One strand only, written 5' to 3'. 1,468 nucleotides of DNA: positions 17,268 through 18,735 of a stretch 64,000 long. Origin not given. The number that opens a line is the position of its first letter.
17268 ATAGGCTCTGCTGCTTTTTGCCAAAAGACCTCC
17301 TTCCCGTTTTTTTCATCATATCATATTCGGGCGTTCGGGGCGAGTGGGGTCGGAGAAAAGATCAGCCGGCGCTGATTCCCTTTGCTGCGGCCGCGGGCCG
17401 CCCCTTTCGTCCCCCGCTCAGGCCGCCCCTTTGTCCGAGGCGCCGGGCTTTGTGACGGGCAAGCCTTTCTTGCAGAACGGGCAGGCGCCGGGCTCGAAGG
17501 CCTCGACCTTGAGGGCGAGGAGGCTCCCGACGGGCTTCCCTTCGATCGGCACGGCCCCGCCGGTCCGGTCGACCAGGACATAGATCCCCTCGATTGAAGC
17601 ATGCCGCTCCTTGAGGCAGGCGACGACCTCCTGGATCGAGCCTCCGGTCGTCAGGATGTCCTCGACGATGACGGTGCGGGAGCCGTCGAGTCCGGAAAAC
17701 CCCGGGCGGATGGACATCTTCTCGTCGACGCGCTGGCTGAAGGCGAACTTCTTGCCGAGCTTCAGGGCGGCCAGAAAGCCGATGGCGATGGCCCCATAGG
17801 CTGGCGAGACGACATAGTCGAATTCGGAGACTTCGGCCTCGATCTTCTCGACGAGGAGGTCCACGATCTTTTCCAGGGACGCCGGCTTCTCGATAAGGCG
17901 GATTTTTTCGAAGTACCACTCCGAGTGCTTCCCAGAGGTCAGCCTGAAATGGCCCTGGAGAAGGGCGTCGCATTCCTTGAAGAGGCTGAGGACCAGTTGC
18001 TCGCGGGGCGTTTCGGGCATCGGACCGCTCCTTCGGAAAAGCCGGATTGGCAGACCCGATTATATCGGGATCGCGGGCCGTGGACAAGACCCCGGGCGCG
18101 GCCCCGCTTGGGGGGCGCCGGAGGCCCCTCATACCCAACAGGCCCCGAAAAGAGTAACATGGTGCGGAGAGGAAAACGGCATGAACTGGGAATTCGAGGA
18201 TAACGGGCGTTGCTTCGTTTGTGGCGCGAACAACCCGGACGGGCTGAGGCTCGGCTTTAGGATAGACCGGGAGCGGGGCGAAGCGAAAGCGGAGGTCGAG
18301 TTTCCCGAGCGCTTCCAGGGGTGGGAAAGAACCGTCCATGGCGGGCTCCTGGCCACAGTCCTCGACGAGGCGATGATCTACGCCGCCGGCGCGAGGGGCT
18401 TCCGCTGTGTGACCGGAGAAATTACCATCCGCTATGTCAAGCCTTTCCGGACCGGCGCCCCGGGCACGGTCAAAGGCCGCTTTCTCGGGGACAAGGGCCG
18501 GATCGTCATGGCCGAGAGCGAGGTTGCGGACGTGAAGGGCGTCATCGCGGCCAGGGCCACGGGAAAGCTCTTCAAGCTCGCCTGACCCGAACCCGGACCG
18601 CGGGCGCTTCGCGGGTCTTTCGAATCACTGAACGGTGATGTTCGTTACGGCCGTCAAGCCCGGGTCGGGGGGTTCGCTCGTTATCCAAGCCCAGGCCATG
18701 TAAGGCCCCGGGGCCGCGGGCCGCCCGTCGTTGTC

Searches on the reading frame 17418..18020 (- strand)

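Call 50: search_protein_families(library=pfam, proteins=[window:17418-18020:-], max_evalue=0.00001)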
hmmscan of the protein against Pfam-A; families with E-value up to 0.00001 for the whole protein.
window:17418-18020:- (200 aa): 1 family
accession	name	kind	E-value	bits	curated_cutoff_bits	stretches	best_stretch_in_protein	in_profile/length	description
PF00156.33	Pribosyltran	-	6.2e-12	45.5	26.3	1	45-164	8-138/158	Phosphoribosyl transferase domain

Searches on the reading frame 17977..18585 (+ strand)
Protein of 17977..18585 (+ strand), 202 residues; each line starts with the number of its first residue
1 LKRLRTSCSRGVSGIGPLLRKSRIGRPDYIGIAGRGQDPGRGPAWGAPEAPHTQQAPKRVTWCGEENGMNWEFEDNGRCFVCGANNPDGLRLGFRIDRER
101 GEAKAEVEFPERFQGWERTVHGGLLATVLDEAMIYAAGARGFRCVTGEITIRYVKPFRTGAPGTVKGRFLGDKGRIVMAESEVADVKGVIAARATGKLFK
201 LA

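Call 51: search_protein_families(library=pfam, proteins=[window:17977-18585:+], max_evalue=0.00001)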
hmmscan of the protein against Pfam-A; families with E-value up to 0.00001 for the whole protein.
window:17977-18585:+ (202 aa): 1 family
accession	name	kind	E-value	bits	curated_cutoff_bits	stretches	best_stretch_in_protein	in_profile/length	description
PF03061.28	4HBT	-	2.9e-07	31.1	20.6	1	119-183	3-70/79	Thioesterase superfamily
